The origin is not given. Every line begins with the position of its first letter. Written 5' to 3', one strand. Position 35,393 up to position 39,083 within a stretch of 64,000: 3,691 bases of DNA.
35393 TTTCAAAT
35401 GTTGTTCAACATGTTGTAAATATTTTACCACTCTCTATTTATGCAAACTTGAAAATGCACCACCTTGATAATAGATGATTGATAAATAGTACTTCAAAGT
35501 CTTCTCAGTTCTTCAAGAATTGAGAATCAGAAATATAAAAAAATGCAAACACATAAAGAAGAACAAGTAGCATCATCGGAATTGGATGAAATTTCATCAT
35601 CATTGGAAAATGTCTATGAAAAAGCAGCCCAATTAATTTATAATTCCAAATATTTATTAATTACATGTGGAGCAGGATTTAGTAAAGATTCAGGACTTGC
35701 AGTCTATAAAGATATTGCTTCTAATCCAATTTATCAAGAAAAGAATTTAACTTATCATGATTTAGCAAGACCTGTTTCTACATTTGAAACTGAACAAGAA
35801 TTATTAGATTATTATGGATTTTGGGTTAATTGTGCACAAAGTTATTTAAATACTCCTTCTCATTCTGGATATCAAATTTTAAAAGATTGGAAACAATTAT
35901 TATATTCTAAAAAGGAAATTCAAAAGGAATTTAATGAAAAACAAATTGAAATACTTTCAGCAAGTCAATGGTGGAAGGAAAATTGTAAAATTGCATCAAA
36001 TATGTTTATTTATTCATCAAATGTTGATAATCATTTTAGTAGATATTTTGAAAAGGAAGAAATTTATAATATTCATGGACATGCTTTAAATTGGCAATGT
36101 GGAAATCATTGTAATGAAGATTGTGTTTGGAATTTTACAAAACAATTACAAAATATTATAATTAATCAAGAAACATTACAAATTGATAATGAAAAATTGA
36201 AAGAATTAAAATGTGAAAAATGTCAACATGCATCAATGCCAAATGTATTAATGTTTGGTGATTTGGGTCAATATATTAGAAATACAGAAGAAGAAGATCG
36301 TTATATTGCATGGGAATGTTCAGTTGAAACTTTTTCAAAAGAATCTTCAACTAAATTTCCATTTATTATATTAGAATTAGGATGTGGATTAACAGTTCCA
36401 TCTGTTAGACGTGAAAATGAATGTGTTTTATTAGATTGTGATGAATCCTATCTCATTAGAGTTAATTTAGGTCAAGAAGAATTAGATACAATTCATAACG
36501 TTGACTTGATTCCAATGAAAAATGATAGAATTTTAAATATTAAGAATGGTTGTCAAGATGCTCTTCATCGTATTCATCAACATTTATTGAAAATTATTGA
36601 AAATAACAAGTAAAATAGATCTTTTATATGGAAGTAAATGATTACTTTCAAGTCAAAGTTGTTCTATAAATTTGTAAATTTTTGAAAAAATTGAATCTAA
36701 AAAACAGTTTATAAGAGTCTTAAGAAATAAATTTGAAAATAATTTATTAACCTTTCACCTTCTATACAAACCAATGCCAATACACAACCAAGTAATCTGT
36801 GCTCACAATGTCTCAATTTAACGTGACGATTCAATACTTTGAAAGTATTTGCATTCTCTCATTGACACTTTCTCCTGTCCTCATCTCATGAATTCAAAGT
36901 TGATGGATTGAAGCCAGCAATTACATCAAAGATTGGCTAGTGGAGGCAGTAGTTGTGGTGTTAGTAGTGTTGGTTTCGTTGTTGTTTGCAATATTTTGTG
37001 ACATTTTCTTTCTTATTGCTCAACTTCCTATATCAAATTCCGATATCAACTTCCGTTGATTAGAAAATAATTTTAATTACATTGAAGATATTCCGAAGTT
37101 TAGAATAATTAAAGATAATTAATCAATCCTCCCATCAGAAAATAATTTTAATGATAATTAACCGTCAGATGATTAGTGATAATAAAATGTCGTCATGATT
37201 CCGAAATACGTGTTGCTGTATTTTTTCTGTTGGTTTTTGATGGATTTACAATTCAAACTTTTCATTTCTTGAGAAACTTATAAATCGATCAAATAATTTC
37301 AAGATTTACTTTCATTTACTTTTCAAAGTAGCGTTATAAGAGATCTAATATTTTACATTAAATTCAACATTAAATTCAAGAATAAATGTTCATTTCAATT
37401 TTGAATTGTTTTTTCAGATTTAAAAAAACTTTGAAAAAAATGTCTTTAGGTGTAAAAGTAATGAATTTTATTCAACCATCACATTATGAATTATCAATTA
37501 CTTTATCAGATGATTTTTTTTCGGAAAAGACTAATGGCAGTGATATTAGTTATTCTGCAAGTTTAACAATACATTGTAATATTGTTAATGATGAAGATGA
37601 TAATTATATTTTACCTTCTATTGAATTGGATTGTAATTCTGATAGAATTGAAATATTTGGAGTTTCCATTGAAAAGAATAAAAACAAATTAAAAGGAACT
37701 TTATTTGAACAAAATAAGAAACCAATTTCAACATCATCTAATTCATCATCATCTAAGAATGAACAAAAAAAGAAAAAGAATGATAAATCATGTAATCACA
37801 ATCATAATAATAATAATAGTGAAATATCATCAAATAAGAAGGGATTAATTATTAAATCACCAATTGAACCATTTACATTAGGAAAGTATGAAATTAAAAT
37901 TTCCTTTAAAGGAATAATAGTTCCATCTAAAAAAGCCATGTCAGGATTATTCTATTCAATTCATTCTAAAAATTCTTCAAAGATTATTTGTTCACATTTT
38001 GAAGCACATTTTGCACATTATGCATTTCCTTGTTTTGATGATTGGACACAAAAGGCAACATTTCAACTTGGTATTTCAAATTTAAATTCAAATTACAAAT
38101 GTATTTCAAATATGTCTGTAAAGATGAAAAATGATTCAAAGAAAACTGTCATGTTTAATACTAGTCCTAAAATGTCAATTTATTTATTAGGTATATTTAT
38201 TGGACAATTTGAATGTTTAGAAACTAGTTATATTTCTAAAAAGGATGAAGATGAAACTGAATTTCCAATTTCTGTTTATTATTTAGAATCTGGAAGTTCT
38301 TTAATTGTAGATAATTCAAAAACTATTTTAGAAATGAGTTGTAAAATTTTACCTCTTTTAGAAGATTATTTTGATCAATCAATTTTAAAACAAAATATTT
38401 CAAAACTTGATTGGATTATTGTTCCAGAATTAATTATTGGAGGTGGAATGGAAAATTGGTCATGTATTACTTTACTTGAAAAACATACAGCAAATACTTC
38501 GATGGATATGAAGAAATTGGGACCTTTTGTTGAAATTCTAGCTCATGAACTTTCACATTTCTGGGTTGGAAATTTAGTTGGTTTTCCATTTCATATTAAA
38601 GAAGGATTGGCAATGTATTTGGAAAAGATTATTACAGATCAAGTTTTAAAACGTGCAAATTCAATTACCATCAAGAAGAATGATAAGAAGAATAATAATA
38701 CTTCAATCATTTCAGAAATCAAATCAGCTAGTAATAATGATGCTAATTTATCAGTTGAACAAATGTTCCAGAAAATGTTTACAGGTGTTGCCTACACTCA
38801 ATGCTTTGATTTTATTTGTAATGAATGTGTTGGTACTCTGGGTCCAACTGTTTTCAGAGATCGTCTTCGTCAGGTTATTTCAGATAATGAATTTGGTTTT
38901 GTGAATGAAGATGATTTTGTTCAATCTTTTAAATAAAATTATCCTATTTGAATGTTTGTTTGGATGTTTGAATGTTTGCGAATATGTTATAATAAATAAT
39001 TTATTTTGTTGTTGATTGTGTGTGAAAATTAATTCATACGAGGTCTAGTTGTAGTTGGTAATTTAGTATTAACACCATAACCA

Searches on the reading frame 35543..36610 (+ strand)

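Call 64: search_protein_families(library=pfam, proteins=[window:35543-36610:+], max_evalue=0.001)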
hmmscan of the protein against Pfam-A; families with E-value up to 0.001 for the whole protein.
window:35543-36610:+ (356 aa): 1 family
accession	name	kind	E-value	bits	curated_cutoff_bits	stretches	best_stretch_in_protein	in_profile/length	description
PF02146.23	SIR2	-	8.9e-05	22.9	24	1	92-240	19-150/180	Sir2 family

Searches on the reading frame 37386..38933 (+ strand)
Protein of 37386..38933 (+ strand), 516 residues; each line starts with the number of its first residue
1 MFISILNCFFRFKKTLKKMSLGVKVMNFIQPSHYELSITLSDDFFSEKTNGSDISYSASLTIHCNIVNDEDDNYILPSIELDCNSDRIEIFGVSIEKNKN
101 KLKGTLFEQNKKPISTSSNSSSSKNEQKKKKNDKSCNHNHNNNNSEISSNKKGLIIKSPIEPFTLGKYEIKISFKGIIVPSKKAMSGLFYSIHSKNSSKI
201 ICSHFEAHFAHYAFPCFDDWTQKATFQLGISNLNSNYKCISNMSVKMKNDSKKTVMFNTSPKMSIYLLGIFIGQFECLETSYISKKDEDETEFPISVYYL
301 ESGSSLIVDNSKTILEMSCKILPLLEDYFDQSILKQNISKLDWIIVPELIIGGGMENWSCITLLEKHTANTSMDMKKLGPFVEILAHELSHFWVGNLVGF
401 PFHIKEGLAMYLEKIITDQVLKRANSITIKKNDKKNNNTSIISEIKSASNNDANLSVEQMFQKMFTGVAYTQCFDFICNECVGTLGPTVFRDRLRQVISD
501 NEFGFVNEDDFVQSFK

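Call 64: search_protein_families(library=pfam, proteins=[window:37386-38933:+], max_evalue=0.001)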
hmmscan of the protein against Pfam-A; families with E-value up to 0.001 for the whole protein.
window:37386-38933:+ (516 aa): 2 families
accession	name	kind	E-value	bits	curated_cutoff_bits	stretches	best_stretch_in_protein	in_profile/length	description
PF01433.26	Peptidase_M1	-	1e-21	78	27.7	1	315-515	3-203/218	Peptidase family M1 domain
PF17900.6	Peptidase_M1_N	-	1.5e-19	71.2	25.8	1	127-267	51-186/186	Peptidase M1 N-terminal domain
